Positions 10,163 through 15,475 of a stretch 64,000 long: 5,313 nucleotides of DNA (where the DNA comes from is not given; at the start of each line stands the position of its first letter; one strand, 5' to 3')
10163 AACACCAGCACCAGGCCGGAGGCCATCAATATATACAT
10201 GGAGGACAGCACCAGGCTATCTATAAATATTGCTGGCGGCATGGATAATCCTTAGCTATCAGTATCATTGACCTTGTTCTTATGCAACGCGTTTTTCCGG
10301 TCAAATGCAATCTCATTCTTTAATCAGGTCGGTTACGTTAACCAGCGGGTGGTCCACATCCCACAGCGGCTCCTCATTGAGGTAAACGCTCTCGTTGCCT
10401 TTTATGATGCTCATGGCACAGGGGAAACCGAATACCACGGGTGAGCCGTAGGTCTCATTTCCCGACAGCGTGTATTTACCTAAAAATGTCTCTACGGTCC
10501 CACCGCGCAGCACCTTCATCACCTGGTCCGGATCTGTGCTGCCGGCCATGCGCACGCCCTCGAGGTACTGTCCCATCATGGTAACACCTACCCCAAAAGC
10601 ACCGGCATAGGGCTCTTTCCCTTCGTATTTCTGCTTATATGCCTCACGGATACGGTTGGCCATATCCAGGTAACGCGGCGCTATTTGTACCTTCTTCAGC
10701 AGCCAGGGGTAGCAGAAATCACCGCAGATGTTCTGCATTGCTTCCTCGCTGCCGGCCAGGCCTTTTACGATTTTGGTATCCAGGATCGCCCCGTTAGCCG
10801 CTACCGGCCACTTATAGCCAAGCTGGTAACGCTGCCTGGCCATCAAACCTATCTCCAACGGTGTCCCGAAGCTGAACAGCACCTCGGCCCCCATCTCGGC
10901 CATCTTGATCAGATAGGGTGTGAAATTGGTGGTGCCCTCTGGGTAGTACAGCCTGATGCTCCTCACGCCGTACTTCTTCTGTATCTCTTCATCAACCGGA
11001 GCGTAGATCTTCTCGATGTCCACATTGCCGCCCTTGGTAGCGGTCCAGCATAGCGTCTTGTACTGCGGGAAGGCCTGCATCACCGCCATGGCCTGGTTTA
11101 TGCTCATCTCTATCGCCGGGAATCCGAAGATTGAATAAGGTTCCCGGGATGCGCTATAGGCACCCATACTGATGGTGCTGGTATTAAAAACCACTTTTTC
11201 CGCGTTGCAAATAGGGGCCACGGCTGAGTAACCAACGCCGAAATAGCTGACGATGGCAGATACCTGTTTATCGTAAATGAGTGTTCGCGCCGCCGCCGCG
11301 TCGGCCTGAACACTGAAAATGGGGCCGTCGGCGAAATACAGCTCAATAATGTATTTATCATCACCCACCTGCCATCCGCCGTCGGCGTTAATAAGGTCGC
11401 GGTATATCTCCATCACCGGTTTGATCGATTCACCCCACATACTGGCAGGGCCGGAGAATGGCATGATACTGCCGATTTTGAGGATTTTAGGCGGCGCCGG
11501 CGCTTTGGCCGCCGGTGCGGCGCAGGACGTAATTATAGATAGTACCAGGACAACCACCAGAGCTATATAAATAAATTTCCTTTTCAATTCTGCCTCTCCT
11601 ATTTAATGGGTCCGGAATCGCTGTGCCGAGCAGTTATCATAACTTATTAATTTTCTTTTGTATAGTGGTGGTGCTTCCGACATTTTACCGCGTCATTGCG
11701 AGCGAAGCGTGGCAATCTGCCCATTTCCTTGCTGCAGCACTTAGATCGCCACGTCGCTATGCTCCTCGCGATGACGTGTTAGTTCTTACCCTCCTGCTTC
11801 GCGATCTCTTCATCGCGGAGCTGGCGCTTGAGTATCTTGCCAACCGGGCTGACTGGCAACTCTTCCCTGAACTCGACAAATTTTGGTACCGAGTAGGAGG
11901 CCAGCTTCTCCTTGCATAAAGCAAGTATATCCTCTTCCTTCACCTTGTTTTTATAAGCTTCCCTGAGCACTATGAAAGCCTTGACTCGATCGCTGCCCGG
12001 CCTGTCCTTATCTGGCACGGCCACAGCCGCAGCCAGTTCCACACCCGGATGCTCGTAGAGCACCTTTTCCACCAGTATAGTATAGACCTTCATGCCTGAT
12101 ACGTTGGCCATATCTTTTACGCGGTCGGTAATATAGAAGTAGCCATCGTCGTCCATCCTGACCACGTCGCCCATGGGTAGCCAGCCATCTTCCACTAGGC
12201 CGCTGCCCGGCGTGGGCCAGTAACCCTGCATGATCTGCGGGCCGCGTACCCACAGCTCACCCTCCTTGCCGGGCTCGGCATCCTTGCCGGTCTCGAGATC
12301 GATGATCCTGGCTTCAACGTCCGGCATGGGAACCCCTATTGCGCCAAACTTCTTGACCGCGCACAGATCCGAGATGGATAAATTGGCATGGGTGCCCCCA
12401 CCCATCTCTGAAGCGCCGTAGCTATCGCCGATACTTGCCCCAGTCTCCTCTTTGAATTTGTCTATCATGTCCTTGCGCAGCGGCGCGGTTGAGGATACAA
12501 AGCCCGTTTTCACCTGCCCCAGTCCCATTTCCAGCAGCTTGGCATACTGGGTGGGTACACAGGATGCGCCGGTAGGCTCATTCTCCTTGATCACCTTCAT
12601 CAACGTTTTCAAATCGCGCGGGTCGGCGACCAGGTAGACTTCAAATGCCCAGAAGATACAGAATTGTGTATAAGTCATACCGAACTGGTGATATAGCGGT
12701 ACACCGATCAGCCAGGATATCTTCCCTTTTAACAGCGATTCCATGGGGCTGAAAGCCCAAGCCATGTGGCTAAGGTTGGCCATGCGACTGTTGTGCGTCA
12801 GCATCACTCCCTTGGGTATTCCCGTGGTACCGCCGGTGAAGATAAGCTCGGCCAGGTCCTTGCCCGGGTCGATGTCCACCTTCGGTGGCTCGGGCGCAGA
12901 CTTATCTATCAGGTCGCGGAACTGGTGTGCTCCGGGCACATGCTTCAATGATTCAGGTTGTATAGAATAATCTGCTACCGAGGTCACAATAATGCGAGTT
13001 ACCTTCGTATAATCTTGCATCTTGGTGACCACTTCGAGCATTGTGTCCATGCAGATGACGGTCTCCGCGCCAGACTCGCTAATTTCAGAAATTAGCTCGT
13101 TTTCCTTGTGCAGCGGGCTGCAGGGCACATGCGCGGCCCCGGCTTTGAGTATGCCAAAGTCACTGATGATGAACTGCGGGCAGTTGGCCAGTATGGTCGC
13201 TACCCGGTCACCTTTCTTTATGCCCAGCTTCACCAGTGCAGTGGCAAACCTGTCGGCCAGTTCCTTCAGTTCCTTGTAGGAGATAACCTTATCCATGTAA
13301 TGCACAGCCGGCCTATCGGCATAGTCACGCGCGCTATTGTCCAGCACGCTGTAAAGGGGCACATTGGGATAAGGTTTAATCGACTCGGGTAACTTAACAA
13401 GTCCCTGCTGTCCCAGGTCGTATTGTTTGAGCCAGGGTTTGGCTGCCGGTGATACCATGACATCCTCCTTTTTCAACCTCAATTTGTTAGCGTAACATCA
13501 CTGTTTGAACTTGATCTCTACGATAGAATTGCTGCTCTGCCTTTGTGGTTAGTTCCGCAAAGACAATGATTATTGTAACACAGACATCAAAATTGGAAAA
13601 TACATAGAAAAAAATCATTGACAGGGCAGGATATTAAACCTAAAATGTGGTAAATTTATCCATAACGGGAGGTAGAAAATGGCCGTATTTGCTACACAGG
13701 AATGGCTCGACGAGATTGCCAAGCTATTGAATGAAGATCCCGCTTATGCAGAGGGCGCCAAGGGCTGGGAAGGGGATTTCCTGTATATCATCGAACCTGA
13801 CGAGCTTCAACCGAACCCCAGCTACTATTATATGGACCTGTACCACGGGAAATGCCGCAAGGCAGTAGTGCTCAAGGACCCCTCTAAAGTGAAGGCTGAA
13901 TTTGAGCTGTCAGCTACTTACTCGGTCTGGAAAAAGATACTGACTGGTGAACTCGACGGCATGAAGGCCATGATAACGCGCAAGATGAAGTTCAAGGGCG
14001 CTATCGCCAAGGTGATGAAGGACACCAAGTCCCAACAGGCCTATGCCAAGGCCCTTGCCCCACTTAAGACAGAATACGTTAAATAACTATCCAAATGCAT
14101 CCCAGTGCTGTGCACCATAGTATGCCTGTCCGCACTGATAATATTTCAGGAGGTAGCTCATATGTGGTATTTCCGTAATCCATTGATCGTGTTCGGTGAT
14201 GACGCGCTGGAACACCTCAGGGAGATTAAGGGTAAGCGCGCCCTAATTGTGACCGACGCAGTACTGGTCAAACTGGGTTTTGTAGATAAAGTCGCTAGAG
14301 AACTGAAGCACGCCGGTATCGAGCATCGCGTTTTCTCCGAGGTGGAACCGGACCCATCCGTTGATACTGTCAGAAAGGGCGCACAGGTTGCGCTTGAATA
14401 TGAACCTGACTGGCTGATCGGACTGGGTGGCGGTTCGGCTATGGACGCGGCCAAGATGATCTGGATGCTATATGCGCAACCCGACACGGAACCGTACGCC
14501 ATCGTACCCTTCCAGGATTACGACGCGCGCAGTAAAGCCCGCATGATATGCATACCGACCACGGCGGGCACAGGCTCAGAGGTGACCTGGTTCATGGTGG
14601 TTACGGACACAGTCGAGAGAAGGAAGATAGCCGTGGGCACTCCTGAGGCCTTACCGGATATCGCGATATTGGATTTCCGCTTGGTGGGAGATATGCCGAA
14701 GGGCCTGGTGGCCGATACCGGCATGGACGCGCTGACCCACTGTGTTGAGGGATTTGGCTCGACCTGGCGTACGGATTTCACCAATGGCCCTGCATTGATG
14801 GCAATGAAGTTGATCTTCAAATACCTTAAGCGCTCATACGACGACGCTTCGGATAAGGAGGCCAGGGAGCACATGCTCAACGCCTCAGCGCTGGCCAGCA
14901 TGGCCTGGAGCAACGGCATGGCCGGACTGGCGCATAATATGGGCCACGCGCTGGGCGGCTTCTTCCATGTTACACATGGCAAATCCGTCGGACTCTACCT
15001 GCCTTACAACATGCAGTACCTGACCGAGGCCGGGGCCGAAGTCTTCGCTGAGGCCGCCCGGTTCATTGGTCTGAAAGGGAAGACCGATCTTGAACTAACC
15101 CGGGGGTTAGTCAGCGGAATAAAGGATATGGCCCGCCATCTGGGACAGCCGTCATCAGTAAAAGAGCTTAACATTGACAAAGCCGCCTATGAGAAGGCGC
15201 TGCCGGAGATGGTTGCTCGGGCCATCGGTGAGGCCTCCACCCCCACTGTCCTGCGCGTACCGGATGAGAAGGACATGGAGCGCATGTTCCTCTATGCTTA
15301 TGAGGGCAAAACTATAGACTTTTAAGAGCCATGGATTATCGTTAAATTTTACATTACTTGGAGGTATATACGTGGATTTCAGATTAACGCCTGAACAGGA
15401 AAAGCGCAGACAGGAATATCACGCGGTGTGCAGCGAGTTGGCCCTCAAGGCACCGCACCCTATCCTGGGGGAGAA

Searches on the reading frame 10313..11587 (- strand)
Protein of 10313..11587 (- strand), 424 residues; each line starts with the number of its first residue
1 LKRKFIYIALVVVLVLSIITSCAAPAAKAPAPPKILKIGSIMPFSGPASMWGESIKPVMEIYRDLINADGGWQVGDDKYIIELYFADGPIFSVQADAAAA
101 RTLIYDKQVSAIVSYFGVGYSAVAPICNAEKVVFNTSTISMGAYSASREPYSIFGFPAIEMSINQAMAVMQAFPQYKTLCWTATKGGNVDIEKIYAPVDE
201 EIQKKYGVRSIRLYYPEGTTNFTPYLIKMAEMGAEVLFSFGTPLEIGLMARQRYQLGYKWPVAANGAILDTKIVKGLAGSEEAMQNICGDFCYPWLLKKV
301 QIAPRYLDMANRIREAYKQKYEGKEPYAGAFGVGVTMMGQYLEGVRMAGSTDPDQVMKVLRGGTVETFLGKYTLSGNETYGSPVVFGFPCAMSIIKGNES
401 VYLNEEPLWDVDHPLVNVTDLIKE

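Call 7: search_protein_families(library=pfam, proteins=[window:10313-11587:-], max_evalue=0.001)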
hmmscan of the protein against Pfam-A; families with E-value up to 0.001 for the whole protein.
window:10313-11587:- (424 aa): 1 family
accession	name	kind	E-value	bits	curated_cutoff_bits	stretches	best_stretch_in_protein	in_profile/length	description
PF13458.12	Peripla_BP_6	-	1.5e-23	84.5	31.7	1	36-376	2-324/343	Periplasmic binding protein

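Call 81: search_solved_structures(query=window:10313-11587:-, max_evalue=0.001)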
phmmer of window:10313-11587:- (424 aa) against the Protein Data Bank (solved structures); distinct sequences matched with E-value up to 0.001: 6.
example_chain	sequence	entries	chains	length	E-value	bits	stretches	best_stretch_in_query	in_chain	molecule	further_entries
3td9_A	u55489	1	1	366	4.6e-07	32.4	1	34-361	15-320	Branched chain amino acid ABC transporter, periplasmic amino acid-binding protein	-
4evs_A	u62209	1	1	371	5.5e-06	28.8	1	36-240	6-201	PUTATIVE ABC TRANSPORTER SUBUNIT, SUBSTRATE-BINDING COMPONENT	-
4n0q_A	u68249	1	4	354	5.9e-06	28.7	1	37-383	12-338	Leu/Ile/Val-binding protein homolog 3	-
4f06_A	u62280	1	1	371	9.9e-05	24.7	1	36-240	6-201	Extracellular ligand-binding receptor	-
4q6w_A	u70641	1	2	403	0.00045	22.5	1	22-361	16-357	Putative leu/ile/val-binding protein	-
3ip5_A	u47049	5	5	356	0.00086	21.6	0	218-374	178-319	ABC transporter, substrate binding protein (Amino acid)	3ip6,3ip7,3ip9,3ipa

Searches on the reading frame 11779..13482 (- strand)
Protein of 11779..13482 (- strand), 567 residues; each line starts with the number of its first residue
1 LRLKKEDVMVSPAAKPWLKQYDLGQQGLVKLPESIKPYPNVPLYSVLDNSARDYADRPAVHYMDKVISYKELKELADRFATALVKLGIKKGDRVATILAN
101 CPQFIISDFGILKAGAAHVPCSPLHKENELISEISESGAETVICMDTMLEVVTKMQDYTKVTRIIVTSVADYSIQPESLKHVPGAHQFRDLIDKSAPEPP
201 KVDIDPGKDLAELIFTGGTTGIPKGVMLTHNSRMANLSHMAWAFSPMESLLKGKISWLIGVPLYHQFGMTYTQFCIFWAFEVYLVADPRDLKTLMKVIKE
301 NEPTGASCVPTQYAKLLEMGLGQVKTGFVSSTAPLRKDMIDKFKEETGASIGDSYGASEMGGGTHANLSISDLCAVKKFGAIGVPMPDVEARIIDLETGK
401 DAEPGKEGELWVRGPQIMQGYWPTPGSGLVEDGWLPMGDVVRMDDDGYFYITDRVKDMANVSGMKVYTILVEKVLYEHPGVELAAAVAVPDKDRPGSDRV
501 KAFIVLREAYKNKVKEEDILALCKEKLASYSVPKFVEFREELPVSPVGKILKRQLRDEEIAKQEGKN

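Call 7: search_protein_families(library=pfam, proteins=[window:11779-13482:-], max_evalue=0.001)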
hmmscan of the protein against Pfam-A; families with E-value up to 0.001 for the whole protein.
window:11779-13482:- (567 aa): 2 families
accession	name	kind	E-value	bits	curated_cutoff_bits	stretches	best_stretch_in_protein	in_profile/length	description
PF00501.34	AMP-binding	-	2.7e-79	267.2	29.9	1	48-422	2-384/384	AMP-binding enzyme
PF13193.12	AMP-binding_C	-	5.4e-14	53.3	24.5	1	471-549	2-76/76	AMP-binding enzyme C-terminal domain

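Call 82: search_solved_structures(query=window:11779-13482:-, max_evalue=1e-30)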
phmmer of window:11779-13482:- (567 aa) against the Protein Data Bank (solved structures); distinct sequences matched with E-value up to 1e-30: 72 (the best 60 are shown).
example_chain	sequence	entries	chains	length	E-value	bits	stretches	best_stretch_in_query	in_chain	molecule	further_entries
8weu_A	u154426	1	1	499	1.6e-51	178.9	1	200-556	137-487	Fatty-acyl-CoA synthase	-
5bsm_A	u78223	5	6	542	1.7e-51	178.8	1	30-557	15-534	4-coumarate--CoA ligase 2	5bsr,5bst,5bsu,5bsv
5u95_A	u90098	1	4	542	1.7e-51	178.8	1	30-557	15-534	4-coumarate--CoA ligase 2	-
8wev_A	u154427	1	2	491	1.7e-51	178.8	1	200-556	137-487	Feruloyl-CoA Synthetase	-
3a9u_A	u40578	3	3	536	2.5e-51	178.2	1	30-558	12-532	4-coumarate--CoA ligase | 4-coumarate:CoA ligase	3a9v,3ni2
5bsw_A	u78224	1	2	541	3.6e-51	177.7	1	30-557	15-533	4-coumarate--CoA ligase 2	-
3g7s_A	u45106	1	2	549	4.1e-49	170.9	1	64-560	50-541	Long-chain-fatty-acid--CoA ligase (FadD-1)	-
3tsy_A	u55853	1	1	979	1.3e-48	169.3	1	40-557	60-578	Fusion Protein 4-coumarate--CoA ligase 1, Resveratrol synthase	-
4gxq_A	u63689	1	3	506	2.6e-48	168.3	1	64-557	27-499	Malonyl CoA synthetase, Benzoate-CoA ligase Chimeric protein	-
6k4c_A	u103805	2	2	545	5.6e-47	163.9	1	62-564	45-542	Ancestral luciferase AncLamp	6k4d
3r44_A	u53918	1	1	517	4.3e-46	161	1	64-559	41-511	fatty acyl CoA synthetase FADD13 (FATTY-ACYL-CoA SYNTHETASE)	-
4gxr_A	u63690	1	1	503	4.5e-45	157.6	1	64-557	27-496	Malonyl CoA synthetase, Benzoate-CoA ligase Chimeric protein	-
6q2m_A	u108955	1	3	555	1.1e-44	156.3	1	63-564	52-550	Luciferin 4-monooxygenase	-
5kyv_A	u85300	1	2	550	1.4e-44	156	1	63-564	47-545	Luciferin 4-monooxygenase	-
1ba3_A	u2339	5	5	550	3.5e-44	154.7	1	63-564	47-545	LUCIFERASE | Luciferin 4-monooxygenase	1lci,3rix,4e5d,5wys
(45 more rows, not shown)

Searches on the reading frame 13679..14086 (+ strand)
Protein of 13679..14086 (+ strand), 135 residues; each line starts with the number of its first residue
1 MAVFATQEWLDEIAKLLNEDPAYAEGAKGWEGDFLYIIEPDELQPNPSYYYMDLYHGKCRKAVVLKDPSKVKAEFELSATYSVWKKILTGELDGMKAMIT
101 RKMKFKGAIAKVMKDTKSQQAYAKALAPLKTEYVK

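Call 7: search_protein_families(library=pfam, proteins=[window:13679-14086:+], max_evalue=0.001)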
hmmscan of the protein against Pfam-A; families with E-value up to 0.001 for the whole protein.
window:13679-14086:+ (135 aa): 1 family
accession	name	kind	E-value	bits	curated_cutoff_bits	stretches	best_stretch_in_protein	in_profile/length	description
PF02036.22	SCP2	-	6.5e-11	42.9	21.3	1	14-114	2-95/101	SCP-2 sterol transfer family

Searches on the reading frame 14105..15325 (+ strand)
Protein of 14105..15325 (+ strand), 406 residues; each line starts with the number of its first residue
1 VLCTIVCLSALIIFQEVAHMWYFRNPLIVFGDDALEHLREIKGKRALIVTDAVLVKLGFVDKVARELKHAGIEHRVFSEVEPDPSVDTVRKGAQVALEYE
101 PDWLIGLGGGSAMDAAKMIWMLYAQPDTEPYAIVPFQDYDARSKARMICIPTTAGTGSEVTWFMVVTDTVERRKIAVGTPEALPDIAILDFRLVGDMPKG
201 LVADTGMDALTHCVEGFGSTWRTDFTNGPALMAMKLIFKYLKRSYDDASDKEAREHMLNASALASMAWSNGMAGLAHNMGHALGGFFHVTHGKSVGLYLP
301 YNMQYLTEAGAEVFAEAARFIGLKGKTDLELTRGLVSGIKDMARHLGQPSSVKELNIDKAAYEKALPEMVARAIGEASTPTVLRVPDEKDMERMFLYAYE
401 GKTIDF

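Call 7: search_protein_families(library=pfam, proteins=[window:14105-15325:+], max_evalue=0.001)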
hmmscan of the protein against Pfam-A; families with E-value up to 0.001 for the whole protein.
window:14105-15325:+ (406 aa): 3 families
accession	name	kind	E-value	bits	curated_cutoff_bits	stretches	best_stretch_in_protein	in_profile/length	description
PF00465.25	Fe-ADH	-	6.4e-48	163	31.3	1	28-190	4-167/168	Iron-containing alcohol dehydrogenase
PF25137.1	ADH_Fe_C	-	2.2e-42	145.4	27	1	203-396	2-191/194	Fe-containing alcohol dehydrogenase family, C-terminal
PF13685.12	Fe-ADH_2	-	1e-10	42.2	28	1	36-119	12-93/149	Iron-containing alcohol dehydrogenase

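Call 42: search_protein_families(library=ncbifam, proteins=[window:14105-15325:+], max_evalue=0.00001)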
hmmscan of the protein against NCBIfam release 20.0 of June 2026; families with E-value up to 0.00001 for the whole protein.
window:14105-15325:+ (406 aa): 16 families
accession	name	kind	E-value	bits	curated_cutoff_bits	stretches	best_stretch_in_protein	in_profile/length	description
NF010378.0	PRK13805.1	equivalog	1.7e-101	340.5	951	1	19-403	455-868/872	bifunctional acetaldehyde-CoA/alcohol dehydrogenase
NF041833.1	Fe_ADH_ErcA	equivalog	2.7e-75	253.9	550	1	23-396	6-379/382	alcohol dehydrogenase-like regulatory protein ErcA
TIGR02638.1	lactal_redase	equivalog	6e-74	249.1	523.15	1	36-394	22-378/379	lactaldehyde reductase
NF007911.0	PRK10624.1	equivalog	8.1e-71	239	537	1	30-395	13-378/382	lactaldehyde reductase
NF053866.1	CholDhdGbsBBac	equivalog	3.3e-66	223.5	550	1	37-363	31-359/392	choline dehydrogenase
NF050025.1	SulfAcetaldRedSarD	equivalog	2.4e-58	197.8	700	1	33-342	20-327/385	sulfoacetaldehyde reductase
NF007363.0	PRK09860.1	equivalog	1.5e-57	195.4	581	1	32-361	20-349/383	L-threonine dehydrogenase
NF058672.1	4HyButDHCUPNE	equivalog_domain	2e-54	185.3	500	1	36-395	22-374/378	4-hydroxybutyrate dehydrogenase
NF011998.0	PRK15454.1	equivalog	3.7e-46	157.6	556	1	45-330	51-334/395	ethanolamine utilization ethanol dehydrogenase EutG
TIGR03405.1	Phn_Fe-ADH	equivalog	1.8e-45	155.3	423.7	1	23-304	1-286/355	iron-containing alcohol dehydrogenase PsrA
TIGR04266.1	NDMA_methanol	equivalog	5.9e-34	117.6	625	1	41-359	36-358/420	NDMA-dependent methanol dehydrogenase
NF011717.0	PRK15138.1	equivalog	1.7e-21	76.7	645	1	28-367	12-358/387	alcohol dehydrogenase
NF041822.1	daptide_DH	equivalog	1.1e-17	63.9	300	1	45-268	2-232/363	daptide-type RiPP biosynthesis dehydogenase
NF006941.0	PRK09423.1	subfamily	2.7e-09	36.3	336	1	32-121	15-105/367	glycerol dehydrogenase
NF053832.1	GlycoaldRedHalo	equivalog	1.1e-07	31.3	550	1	39-119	25-103/363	glycolaldehyde reductase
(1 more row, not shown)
